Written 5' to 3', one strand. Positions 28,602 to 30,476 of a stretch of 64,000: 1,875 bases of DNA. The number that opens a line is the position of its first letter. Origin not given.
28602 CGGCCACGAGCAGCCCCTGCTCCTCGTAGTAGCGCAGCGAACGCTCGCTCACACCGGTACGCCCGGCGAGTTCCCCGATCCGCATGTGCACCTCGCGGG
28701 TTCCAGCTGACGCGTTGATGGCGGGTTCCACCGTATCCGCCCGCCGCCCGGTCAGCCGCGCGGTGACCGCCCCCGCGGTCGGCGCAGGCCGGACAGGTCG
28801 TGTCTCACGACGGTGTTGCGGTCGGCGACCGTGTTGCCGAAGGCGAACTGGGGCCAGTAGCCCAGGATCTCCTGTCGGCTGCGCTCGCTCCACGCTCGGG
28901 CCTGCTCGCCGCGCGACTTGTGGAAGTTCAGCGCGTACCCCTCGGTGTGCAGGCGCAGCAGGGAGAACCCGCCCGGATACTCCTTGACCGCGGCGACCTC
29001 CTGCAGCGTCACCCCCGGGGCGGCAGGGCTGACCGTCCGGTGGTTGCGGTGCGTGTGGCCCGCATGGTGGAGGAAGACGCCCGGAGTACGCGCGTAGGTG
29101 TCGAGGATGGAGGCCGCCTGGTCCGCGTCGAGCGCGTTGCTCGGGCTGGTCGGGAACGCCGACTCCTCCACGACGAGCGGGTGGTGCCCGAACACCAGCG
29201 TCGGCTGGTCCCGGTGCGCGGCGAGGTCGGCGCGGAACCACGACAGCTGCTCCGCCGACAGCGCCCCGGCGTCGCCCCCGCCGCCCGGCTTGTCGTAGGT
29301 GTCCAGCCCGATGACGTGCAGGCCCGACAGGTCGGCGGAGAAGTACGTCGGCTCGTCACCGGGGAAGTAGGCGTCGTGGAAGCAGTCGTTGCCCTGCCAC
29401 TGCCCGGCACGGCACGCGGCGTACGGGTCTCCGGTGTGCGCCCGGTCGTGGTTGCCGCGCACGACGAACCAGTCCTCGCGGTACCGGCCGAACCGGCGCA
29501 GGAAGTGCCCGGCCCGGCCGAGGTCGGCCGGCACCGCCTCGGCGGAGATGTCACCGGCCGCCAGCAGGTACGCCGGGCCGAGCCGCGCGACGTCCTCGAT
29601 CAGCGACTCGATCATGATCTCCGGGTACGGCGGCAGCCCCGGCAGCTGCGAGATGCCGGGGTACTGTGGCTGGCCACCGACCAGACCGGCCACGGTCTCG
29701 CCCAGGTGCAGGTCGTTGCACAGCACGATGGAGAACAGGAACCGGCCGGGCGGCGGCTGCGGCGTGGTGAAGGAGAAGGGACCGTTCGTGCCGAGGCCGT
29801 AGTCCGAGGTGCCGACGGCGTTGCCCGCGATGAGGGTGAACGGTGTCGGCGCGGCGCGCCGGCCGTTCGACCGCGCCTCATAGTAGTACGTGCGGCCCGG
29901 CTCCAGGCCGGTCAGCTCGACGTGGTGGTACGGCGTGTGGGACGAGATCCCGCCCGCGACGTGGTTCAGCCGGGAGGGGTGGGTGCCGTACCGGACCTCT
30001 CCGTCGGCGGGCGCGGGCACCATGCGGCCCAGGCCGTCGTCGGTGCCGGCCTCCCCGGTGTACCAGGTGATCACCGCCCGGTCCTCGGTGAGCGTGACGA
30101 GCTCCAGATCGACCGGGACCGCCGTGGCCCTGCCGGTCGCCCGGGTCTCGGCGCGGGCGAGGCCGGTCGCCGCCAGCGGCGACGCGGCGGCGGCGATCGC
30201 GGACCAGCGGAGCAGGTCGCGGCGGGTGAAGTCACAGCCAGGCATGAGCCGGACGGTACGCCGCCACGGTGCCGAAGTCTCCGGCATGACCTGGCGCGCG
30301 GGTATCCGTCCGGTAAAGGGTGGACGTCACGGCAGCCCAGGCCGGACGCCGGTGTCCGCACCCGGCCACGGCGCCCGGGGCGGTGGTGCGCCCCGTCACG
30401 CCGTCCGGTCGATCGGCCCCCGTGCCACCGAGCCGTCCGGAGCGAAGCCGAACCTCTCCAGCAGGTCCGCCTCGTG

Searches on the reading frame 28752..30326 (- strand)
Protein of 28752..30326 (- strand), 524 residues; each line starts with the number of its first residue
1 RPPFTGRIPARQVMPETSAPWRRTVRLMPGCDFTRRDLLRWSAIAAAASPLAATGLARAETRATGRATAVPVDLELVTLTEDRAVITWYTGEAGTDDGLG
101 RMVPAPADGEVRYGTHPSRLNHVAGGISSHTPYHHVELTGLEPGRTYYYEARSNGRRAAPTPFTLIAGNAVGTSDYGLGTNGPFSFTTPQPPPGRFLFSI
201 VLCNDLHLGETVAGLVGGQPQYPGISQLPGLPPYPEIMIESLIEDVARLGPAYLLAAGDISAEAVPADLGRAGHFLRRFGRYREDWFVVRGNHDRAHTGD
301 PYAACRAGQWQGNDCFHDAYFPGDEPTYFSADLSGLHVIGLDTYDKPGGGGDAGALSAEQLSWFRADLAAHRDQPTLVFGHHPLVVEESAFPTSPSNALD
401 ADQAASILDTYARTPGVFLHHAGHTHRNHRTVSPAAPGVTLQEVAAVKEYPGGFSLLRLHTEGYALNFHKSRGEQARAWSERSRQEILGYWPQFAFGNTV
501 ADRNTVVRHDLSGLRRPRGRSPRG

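Call 86: search_protein_families(library=pfam, proteins=[window:28752-30326:-], max_evalue=0.00001)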
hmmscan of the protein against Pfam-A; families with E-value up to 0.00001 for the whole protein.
window:28752-30326:- (524 aa): 2 families
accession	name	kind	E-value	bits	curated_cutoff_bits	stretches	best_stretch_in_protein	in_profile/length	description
PF00149.33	Metallophos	-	6.3e-11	43.5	21.5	1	199-427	2-190/191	Calcineurin-like phosphoesterase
PF16656.11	Pur_ac_phosph_N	-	1.1e-09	39.1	30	1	72-158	4-86/93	Purple acid Phosphatase, N-terminal domain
